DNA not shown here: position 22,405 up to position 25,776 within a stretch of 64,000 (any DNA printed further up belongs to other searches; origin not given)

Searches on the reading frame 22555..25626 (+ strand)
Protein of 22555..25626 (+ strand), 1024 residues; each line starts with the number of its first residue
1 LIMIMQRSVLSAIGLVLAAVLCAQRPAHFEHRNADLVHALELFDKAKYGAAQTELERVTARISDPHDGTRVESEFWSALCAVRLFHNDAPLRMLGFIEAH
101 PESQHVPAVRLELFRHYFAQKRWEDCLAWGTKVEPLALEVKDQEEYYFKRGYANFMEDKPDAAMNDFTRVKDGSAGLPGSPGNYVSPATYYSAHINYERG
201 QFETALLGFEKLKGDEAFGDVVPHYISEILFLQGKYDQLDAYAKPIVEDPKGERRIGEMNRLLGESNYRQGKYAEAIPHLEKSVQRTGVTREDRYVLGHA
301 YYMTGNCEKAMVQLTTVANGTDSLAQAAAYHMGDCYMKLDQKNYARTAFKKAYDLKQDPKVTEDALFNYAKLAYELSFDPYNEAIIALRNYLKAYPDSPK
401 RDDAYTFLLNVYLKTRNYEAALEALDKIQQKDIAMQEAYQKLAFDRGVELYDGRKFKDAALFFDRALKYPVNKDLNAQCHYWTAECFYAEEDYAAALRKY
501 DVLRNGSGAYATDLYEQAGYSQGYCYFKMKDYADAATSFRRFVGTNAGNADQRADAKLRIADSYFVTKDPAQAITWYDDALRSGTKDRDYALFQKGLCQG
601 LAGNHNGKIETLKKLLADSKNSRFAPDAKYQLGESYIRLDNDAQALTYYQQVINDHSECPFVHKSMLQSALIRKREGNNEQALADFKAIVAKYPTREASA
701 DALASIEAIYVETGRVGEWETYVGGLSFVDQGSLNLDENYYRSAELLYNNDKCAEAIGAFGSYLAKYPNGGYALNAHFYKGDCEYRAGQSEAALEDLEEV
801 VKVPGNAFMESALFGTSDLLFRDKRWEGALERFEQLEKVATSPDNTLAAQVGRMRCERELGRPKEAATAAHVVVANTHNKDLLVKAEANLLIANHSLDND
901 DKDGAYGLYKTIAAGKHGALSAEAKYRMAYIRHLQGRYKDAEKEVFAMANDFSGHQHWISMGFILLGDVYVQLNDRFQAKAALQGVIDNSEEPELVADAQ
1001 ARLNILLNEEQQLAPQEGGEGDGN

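Call 71: search_protein_families(library=pfam, proteins=[window:22555-25626:+], max_evalue=0.0001)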
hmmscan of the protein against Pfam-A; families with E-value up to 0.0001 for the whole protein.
window:22555-25626:+ (1024 aa): 13 families
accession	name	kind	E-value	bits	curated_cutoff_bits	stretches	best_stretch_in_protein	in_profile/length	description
PF13174.12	TPR_6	-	1.5e-40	135.5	26.3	1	627-656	1-30/33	Tetratricopeptide repeat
PF13432.12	TPR_16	-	3.6e-33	114.1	32.7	3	524-585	5-62/65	Tetratricopeptide repeat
PF14559.12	TPR_19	-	1.3e-24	86.8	25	0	527-592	2-63/68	Tetratricopeptide repeat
PF07719.23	TPR_2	-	1.6e-24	84.4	27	0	262-285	6-29/34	Tetratricopeptide repeat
PF12895.13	ANAPC3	-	2.3e-18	66.7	27.2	1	270-351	2-81/82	Anaphase-promoting complex, cyclosome, subunit 3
PF13424.12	TPR_12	-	1.1e-15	58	30.1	0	259-310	5-64/77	Tetratricopeptide repeat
PF00515.34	TPR_1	-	2.8e-14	52.6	27.8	0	520-541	5-26/34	Tetratricopeptide repeat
PF13181.12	TPR_8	-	1e-13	50.7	25.7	0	329-358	4-33/34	Tetratricopeptide repeat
PF13428.12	TPR_14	-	4.4e-13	48.9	23.5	0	555-591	2-38/44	Tetratricopeptide repeat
PF09976.15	TPR_21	-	1.1e-11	45.2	25.5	0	948-1013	65-129/193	Tetratricopeptide repeat-like domain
PF13525.12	YfiO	-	1.6e-09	38.3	25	0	515-709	4-136/203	Outer membrane lipoprotein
PF23914.1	TPR_CcmH_CycH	-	9.3e-05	22.8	42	0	332-430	56-149/158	Cytochrome c-type biogenesis protein H TPR domain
PF25058.1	ARM_TT21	-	9.6e-05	22.8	27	0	777-932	10-140/155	Tetratricopeptide repeat protein 21 ARM repeat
